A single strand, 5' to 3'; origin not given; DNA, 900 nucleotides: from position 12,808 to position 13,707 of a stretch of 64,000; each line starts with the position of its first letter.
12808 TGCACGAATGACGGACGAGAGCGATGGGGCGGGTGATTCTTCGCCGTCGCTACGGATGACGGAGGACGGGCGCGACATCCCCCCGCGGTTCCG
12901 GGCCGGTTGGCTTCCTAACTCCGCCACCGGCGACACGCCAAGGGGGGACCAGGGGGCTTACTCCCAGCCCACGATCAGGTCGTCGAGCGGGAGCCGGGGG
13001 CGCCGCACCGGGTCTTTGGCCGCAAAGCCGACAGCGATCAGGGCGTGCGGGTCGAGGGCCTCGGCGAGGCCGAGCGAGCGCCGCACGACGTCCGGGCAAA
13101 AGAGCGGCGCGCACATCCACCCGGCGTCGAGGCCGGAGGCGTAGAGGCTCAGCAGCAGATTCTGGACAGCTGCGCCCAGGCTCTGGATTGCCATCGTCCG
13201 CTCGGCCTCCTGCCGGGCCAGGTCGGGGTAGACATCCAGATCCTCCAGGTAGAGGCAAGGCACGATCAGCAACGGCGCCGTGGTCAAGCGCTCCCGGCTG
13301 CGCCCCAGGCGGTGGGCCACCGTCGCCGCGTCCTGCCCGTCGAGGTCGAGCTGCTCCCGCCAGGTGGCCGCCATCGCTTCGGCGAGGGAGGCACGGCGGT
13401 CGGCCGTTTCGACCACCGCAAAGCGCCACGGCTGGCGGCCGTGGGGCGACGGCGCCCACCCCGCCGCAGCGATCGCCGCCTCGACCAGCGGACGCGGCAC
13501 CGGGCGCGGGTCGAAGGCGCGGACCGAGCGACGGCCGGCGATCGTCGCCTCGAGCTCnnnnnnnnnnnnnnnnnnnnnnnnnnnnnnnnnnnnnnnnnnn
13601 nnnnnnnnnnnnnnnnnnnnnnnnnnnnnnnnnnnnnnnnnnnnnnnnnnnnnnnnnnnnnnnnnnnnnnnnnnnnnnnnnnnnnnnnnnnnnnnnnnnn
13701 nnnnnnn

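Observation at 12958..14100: PPOX-class (F420-type) domain fused to an FbiB-C-terminal-like nitroreductase, translationally coupled to the SBP gene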

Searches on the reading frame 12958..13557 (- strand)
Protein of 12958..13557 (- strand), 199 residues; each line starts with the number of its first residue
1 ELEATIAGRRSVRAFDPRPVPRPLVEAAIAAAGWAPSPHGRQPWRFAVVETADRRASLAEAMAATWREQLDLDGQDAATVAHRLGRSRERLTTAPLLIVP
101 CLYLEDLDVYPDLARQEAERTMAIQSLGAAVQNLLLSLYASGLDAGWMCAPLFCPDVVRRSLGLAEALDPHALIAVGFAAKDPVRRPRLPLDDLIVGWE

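Call 34: search_protein_representatives(protein=window:12958-13557:-)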
Query: 199 residues. Proteins with E-value up to 0.001 (for the whole library): 5350; up to 1e-10: 791; up to 1e-30: 87. The best 150 are listed.
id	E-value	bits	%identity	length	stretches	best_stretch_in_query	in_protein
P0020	2.8e-90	318.0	75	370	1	1-199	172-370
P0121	9.9e-74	264.0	63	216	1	2-199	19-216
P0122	8.5e-70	251.2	63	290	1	4-198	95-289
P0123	1.1e-67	244.3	57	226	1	4-197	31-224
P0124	7.1e-49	182.9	68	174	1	3-130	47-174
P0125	1.6e-48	181.7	52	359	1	5-189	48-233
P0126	3.4e-46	174.2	46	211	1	2-196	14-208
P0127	1.0e-44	169.3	70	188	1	52-165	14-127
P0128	6.6e-44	166.7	60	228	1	1-142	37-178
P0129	1.9e-43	165.2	44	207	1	1-195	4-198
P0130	6.3e-43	163.5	49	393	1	5-184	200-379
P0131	7.2e-43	163.3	60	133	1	5-135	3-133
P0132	7.5e-43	163.2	45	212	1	4-194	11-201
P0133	8.9e-43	163.0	48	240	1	5-196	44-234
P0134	4.3e-42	160.8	46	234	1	2-178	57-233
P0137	2.0e-41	158.6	45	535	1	7-196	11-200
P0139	1.3e-40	155.9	44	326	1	6-193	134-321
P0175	3.4e-34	135.0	44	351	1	9-194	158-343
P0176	3.7e-34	134.9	42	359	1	7-187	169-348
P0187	9.5e-33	130.3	41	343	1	5-192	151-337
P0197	1.4e-31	126.4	43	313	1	3-177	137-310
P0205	8.4e-31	123.9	44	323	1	4-193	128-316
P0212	1.2e-29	120.1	43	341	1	5-172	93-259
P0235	5.1e-28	114.8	38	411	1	3-196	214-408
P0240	7.3e-28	114.3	44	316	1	6-187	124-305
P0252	9.5e-27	110.7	55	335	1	2-112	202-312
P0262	1.7e-25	106.6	36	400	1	6-182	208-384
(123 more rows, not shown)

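Call 46: search_protein_families(library=pfam, proteins=[P0137, P0139, P0197, P0205, P0240, P0122, P0125, P0212, P0235, P0262], max_evalue=0.001)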
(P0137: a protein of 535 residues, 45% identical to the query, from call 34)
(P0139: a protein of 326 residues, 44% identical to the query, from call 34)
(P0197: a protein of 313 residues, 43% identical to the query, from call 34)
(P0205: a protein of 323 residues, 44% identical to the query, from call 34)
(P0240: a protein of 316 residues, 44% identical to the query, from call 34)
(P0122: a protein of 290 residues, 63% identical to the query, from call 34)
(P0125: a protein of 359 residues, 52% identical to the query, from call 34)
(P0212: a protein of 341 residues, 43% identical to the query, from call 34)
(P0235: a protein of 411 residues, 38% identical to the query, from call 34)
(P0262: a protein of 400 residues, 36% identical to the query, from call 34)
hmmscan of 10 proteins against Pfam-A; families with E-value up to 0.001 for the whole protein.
P0137 (535 aa): 3 families
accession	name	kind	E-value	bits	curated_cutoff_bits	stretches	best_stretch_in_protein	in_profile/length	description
PF01933.23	CofD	-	8.4e-47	160.2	30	1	225-490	1-252/290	2-phospho-L-lactate transferase CofD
PF00881.29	Nitroreductase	-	8.4e-38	130.6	23.5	1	10-182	1-167/167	Nitroreductase family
PF14512.11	TM1586_NiRdase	-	3.3e-11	43.7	27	0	136-200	89-150/215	Putative TM nitroreductase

P0139 (326 aa): 2 families
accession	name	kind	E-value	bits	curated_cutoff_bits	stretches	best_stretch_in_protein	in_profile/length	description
PF00881.29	Nitroreductase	-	5e-39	134.6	23.5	1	134-306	1-167/167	Nitroreductase family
PF14512.11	TM1586_NiRdase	-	3.3e-08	33.9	27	1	117-183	122-192/215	Putative TM nitroreductase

P0197 (313 aa): 2 families
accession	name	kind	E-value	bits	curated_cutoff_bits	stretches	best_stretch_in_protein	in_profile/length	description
PF00881.29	Nitroreductase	-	5.8e-32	111.6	23.5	1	141-311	2-167/167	Nitroreductase family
PF01996.21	F420_ligase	-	7e-31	107.9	25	1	1-101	117-218/218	F420-0:Gamma-glutamyl ligase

P0205 (323 aa): 1 family
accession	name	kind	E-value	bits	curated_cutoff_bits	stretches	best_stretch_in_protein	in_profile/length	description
PF00881.29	Nitroreductase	-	1.8e-29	103.5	23.5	1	130-302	1-167/167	Nitroreductase family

P0240 (316 aa): 1 family
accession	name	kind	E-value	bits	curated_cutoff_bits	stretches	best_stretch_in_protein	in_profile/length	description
PF00881.29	Nitroreductase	-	2.8e-26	93.1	23.5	1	125-296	2-167/167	Nitroreductase family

P0122 (290 aa): 2 families
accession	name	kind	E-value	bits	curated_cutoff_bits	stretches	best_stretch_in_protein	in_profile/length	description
PF00881.29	Nitroreductase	-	1.3e-30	107.2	23.5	1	98-269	2-167/167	Nitroreductase family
PF14512.11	TM1586_NiRdase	-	2.6e-05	24.4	27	0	117-140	161-184/215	Putative TM nitroreductase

P0125 (359 aa): 2 families
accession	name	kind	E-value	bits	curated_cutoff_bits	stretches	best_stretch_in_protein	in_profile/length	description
PF00881.29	Nitroreductase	-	2e-29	103.4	23.5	1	49-222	1-167/167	Nitroreductase family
PF14512.11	TM1586_NiRdase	-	0.00013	22.1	27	0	68-93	160-185/215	Putative TM nitroreductase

P0212 (341 aa): 3 families
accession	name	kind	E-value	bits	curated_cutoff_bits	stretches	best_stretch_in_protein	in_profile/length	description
PF00881.29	Nitroreductase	-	2.3e-27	96.7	23.5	1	95-259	2-161/167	Nitroreductase family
PF01996.21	F420_ligase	-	2e-13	50.8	25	1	2-60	159-218/218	F420-0:Gamma-glutamyl ligase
PF14512.11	TM1586_NiRdase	-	5.6e-05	23.3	27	0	214-239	84-109/215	Putative TM nitroreductase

P0235 (411 aa): 3 families
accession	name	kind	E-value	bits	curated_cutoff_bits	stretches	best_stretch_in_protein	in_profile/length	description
PF00881.29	Nitroreductase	-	1.8e-20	74.2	23.5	1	218-388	2-167/167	Nitroreductase family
PF01983.22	CofC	-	2.6e-17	63.2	22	1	6-196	2-182/217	Guanylyl transferase CofC like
PF12804.13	NTP_transf_3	-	4.6e-10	40.3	27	1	24-139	17-127/160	MobA-like NTP transferase domain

P0262 (400 aa): 2 families
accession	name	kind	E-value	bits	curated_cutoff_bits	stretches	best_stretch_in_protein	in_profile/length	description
PF00881.29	Nitroreductase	-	4.1e-27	95.9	23.5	1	209-380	2-167/167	Nitroreductase family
PF14512.11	TM1586_NiRdase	-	2.1e-06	27.9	27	0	223-250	156-183/215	Putative TM nitroreductase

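Call 53: find_encoding_contigs(protein=P0121, flank=5000, max_places=6)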
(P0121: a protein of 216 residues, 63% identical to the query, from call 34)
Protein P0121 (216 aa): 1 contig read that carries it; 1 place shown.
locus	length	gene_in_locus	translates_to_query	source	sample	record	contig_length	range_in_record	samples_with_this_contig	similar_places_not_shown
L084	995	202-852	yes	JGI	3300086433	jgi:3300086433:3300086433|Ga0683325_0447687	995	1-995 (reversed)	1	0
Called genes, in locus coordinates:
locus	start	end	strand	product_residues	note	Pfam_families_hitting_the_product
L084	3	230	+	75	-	?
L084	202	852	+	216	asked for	PF00881:Nitroreductase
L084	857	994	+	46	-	?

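Call 54: find_encoding_contigs(protein=P0123, flank=5000, max_places=6)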
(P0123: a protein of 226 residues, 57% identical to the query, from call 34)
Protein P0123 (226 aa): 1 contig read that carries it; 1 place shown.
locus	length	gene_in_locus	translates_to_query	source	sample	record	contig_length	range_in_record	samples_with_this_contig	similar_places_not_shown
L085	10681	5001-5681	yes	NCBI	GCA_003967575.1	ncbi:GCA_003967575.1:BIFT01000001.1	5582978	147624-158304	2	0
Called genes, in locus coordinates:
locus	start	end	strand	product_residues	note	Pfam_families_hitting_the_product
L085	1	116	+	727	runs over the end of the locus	PF00069:Pkinase, PF07714:PK_Tyr_Ser-Thr, PF03109:ABC1 (weak)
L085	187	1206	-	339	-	PF09084:NMT1, PF12974:Phosphonate-bd (weak)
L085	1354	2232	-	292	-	PF00528:BPD_transp_1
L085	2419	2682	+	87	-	-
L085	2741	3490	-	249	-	PF02585:PIG-L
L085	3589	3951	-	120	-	PF07681:DoxX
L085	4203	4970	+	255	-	PF01996:F420_ligase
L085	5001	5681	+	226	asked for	PF14512:TM1586_NiRdase (faint), PF00881:Nitroreductase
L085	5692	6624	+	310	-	PF01933:CofD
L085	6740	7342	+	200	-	PF01983:CofC, PF12804:NTP_transf_3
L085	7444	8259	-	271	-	PF05721:PhyH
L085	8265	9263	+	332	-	PF02311:AraC_binding, PF12833:HTH_18, PF00165:HTH_AraC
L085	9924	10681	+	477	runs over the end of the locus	PF03951:Gln-synt_N, PF00120:Gln-synt_C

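Call 60: search_protein_families(library=ncbifam, proteins=[P0125, P0130, P0175, P0176, P0187, P0252, P0262, P0139, P0205, P0240], max_evalue=0.00001)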
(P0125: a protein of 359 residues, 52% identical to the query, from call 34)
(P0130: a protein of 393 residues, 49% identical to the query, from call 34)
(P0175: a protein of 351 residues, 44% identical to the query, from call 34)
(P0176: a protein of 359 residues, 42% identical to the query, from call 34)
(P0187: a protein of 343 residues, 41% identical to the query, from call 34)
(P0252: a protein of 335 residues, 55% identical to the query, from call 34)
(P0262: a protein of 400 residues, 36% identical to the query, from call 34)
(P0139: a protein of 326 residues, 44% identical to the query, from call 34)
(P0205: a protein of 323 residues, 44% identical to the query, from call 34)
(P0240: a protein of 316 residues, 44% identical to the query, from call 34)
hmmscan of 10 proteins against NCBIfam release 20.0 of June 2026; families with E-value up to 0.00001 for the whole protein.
P0125 (359 aa): 6 families
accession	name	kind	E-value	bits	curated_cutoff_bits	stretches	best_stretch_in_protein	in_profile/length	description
NF009810.0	PRK13294.1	equivalog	2.5e-25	89.3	304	1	38-232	247-439/449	coenzyme F420-0:L-glutamate ligase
TIGR03553.1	F420_FbiB_CTERM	equivalog_domain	1.2e-23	83.9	249.55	1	49-230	3-182/194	F420 biosynthesis protein FbiB, C-terminal domain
TIGR02476.1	BluB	equivalog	4.9e-12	45.7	150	1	48-229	12-186/205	5,6-dimethylbenzimidazole synthase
NF008033.1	PRK10765.1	equivalog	2.3e-09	37.1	223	0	154-233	90-170/240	oxygen-insensitive NADPH nitroreductase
NF003768.0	PRK05365.1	equivalog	1.2e-06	28.1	152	0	52-91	21-60/200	malonic semialdehyde reductase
NF047509.1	Rv3131_FMN_oxido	subfamily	1.4e-06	28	199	0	71-93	2-24/319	Acg family FMN-binding oxidoreductase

P0130 (393 aa): 10 families
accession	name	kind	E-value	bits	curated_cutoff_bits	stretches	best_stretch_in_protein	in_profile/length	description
TIGR03552.1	F420_cofC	equivalog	2.5e-46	157.8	105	1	5-195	2-187/196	2-phospho-L-lactate guanylyltransferase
TIGR03553.1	F420_FbiB_CTERM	equivalog_domain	1e-41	142.8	249.55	1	203-381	5-182/194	F420 biosynthesis protein FbiB, C-terminal domain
NF009810.0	PRK13294.1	equivalog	1.6e-41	142.6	304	1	185-383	243-439/449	coenzyme F420-0:L-glutamate ligase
TIGR02476.1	BluB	equivalog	6.1e-23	81.3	150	1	202-376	14-182/205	5,6-dimethylbenzimidazole synthase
NF003768.0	PRK05365.1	equivalog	6.9e-13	48.5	152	1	190-378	7-183/200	malonic semialdehyde reductase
TIGR04282.1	glyco_like_cofC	hypoth_equivalog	1.1e-11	44.9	134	1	13-134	11-133/189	TIGR04282 family arsenosugar biosynthesis glycosyltransferase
NF008033.1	PRK10765.1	equivalog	6.3e-10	38.9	223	1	288-379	72-165/240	oxygen-insensitive NADPH nitroreductase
NF047509.1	Rv3131_FMN_oxido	subfamily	1.1e-09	38.2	199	0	223-246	2-25/319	Acg family FMN-binding oxidoreductase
NF008088.0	PRK10828.1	equivalog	3.2e-09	36.6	183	1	203-374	9-163/183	NAD(P)H nitroreductase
NF008275.0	PRK11053.1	equivalog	1.6e-06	27.8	227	0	202-258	8-65/217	oxygen-insensitive NAD(P)H nitroreductase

P0175 (351 aa): 12 families
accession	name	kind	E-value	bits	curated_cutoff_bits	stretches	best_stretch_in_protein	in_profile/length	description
NF009810.0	PRK13294.1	equivalog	1.6e-83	281.1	304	1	1-344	104-446/449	coenzyme F420-0:L-glutamate ligase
TIGR01916.1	F420_cofE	equivalog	2e-52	178.1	180.65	1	1-144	103-244/244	coenzyme F420-0:L-glutamate ligase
NF009809.0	PRK13293.1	equivalog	2.2e-50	171.4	274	1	2-145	104-245/253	coenzyme F420-0:L-glutamate ligase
TIGR03553.1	F420_FbiB_CTERM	equivalog_domain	5.4e-34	117.7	249.55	1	155-341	3-188/194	F420 biosynthesis protein FbiB, C-terminal domain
TIGR02476.1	BluB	equivalog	3.1e-20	72.5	150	1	150-330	8-182/205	5,6-dimethylbenzimidazole synthase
TIGR04132.1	intra_fol_E_lig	hypoth_equivalog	1.3e-19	70.5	350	1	3-121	87-202/241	putative folate metabolism gamma-glutamate ligase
NF047509.1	Rv3131_FMN_oxido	subfamily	6.2e-13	48.9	199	1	177-199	2-24/319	Acg family FMN-binding oxidoreductase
NF003768.0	PRK05365.1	equivalog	9.8e-11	41.5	152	1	148-213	11-76/200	malonic semialdehyde reductase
NF008033.1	PRK10765.1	equivalog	1.2e-08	34.8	223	0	272-341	104-171/240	oxygen-insensitive NADPH nitroreductase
NF008088.0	PRK10828.1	equivalog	1.6e-07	31.1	183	1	152-312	4-147/183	NAD(P)H nitroreductase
NF011424.0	PRK14851.1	subfamily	2.2e-06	25.9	1170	0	165-198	319-352/679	hypothetical protein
NF008275.0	PRK11053.1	equivalog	8.5e-06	25.4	227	0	151-215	3-68/217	oxygen-insensitive NAD(P)H nitroreductase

P0176 (359 aa): 6 families
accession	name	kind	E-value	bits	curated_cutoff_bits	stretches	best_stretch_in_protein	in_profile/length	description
NF009810.0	PRK13294.1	equivalog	5.6e-154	513.3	304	2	143-358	225-448/449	coenzyme F420-0:L-glutamate ligase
TIGR03553.1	F420_FbiB_CTERM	equivalog_domain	9.3e-97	322.5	249.55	1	167-359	2-194/194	F420 biosynthesis protein FbiB, C-terminal domain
TIGR01916.1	F420_cofE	equivalog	2.6e-39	135.1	180.65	1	5-145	1-162/244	coenzyme F420-0:L-glutamate ligase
NF009809.0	PRK13293.1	equivalog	7.5e-31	107.4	274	2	81-145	94-162/253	coenzyme F420-0:L-glutamate ligase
TIGR02476.1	BluB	equivalog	5e-20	71.8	150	1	160-343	5-183/205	5,6-dimethylbenzimidazole synthase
NF008033.1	PRK10765.1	equivalog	7.1e-06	25.6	223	0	286-348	104-168/240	oxygen-insensitive NADPH nitroreductase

P0187 (343 aa): 9 families
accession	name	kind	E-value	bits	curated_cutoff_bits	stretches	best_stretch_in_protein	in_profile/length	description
TIGR03668.1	Rv0121_F420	hypoth_equivalog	1.7e-41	141.6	119.15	1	8-137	4-140/141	TIGR03668 family PPOX class F420-dependent oxidoreductase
TIGR03553.1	F420_FbiB_CTERM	equivalog_domain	3.5e-40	137.8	249.55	1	152-335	3-185/194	F420 biosynthesis protein FbiB, C-terminal domain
NF009810.0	PRK13294.1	equivalog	6.7e-39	134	304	1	152-336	258-440/449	coenzyme F420-0:L-glutamate ligase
TIGR02476.1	BluB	equivalog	2.3e-25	89.2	150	1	148-330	9-185/205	5,6-dimethylbenzimidazole synthase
NF003768.0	PRK05365.1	equivalog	1e-15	57.8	152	1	150-215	16-81/200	malonic semialdehyde reductase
TIGR03618.1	Rv1155_F420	subfamily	2e-11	44.2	79.05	1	9-116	1-99/127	TIGR03618 family F420-dependent PPOX class oxidoreductase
NF008275.0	PRK11053.1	equivalog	1.2e-09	38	227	1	149-213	4-69/217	oxygen-insensitive NAD(P)H nitroreductase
TIGR04023.1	PPOX_MSMEG_5819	subfamily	8e-09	35.4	85.6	1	8-105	4-98/115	PPOX class F420-dependent oxidoreductase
NF008033.1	PRK10765.1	equivalog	5.6e-08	32.5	223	0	150-210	6-66/240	oxygen-insensitive NADPH nitroreductase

P0252 (335 aa): 6 families
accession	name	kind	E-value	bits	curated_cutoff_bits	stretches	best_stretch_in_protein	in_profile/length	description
TIGR03668.1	Rv0121_F420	hypoth_equivalog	1.9e-35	122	119.15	1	55-189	3-140/141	TIGR03668 family PPOX class F420-dependent oxidoreductase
NF009810.0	PRK13294.1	equivalog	5.9e-22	78.2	304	1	203-303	255-354/449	coenzyme F420-0:L-glutamate ligase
TIGR03553.1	F420_FbiB_CTERM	equivalog_domain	1.1e-20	74.2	249.55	1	205-303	2-99/194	F420 biosynthesis protein FbiB, C-terminal domain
TIGR03618.1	Rv1155_F420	subfamily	1.6e-15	57.4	79.05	1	59-167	3-100/127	TIGR03618 family F420-dependent PPOX class oxidoreductase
TIGR02476.1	BluB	equivalog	7.7e-10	38.5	150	1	200-264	7-71/205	5,6-dimethylbenzimidazole synthase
TIGR04023.1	PPOX_MSMEG_5819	subfamily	6e-09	35.9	85.6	1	60-164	8-108/115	PPOX class F420-dependent oxidoreductase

P0262 (400 aa): 5 families
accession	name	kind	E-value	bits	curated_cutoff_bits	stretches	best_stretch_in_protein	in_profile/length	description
NF009810.0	PRK13294.1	equivalog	5.4e-36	124.4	304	1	205-387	255-436/449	coenzyme F420-0:L-glutamate ligase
TIGR03553.1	F420_FbiB_CTERM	equivalog_domain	1.3e-34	119.7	249.55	1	207-385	2-179/194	F420 biosynthesis protein FbiB, C-terminal domain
TIGR02476.1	BluB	equivalog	6.7e-16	58.3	150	1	204-388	9-187/205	5,6-dimethylbenzimidazole synthase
NF008088.0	PRK10828.1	equivalog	1.2e-07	31.5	183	1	204-381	3-163/183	NAD(P)H nitroreductase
NF003768.0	PRK05365.1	equivalog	4.7e-07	29.5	152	1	211-310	21-114/200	malonic semialdehyde reductase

P0139 (326 aa): 8 families
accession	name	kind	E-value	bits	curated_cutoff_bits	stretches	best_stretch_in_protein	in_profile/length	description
NF009810.0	PRK13294.1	equivalog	2.9e-45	155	304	1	131-321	255-444/449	coenzyme F420-0:L-glutamate ligase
TIGR03553.1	F420_FbiB_CTERM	equivalog_domain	8.7e-45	152.9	249.55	1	135-320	4-188/194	F420 biosynthesis protein FbiB, C-terminal domain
TIGR02476.1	BluB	equivalog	2.3e-26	92.4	150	1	132-311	11-184/205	5,6-dimethylbenzimidazole synthase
NF008033.1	PRK10765.1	equivalog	5.1e-16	58.8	223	1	215-319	66-172/240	oxygen-insensitive NADPH nitroreductase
NF003768.0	PRK05365.1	equivalog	8.9e-14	51.4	152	1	129-191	13-75/200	malonic semialdehyde reductase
NF008088.0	PRK10828.1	equivalog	6.1e-11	42.2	183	1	133-308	6-164/183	NAD(P)H nitroreductase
NF008275.0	PRK11053.1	equivalog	4.2e-10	39.5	227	1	133-194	6-68/217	oxygen-insensitive NAD(P)H nitroreductase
NF047509.1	Rv3131_FMN_oxido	subfamily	2.1e-07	30.7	199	1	156-178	2-24/319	Acg family FMN-binding oxidoreductase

P0205 (323 aa): 4 families
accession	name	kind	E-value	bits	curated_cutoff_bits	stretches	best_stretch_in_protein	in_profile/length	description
NF009810.0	PRK13294.1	equivalog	4.8e-68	230.1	304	1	105-322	229-448/449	coenzyme F420-0:L-glutamate ligase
TIGR03553.1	F420_FbiB_CTERM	equivalog_domain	9.6e-65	218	249.55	1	129-323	2-194/194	F420 biosynthesis protein FbiB, C-terminal domain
TIGR02916.1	PEP_his_kin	equivalog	1.1e-35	123.4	300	1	4-111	408-515/679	XrtA/PEP-CTERM system histidine kinase PrsK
TIGR02476.1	BluB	equivalog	7.6e-18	64.6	150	1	125-307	8-184/205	5,6-dimethylbenzimidazole synthase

P0240 (316 aa): 3 families
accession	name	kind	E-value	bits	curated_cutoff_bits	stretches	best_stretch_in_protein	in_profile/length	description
NF009810.0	PRK13294.1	equivalog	9.8e-73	245.5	304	1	97-313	227-446/449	coenzyme F420-0:L-glutamate ligase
TIGR03553.1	F420_FbiB_CTERM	equivalog_domain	2.3e-65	220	249.55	1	124-316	3-194/194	F420 biosynthesis protein FbiB, C-terminal domain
TIGR02476.1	BluB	equivalog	8.2e-20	71.1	150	1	117-299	6-182/205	5,6-dimethylbenzimidazole synthase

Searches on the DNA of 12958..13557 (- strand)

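Call 55: search_rna_families(sources=[L085, L081, L082], threshold=gathering)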
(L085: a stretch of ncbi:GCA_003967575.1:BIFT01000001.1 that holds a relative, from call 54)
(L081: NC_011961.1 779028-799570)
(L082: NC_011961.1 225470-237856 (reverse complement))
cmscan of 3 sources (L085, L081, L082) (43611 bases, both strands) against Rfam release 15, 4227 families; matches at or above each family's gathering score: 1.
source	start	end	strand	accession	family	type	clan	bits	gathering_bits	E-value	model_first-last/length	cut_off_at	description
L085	2430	2592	-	RF00050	FMN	Cis-reg; riboswitch;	-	116.5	66.2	1.1e-26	1-138/138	no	FMN riboswitch aptamer (RFN element)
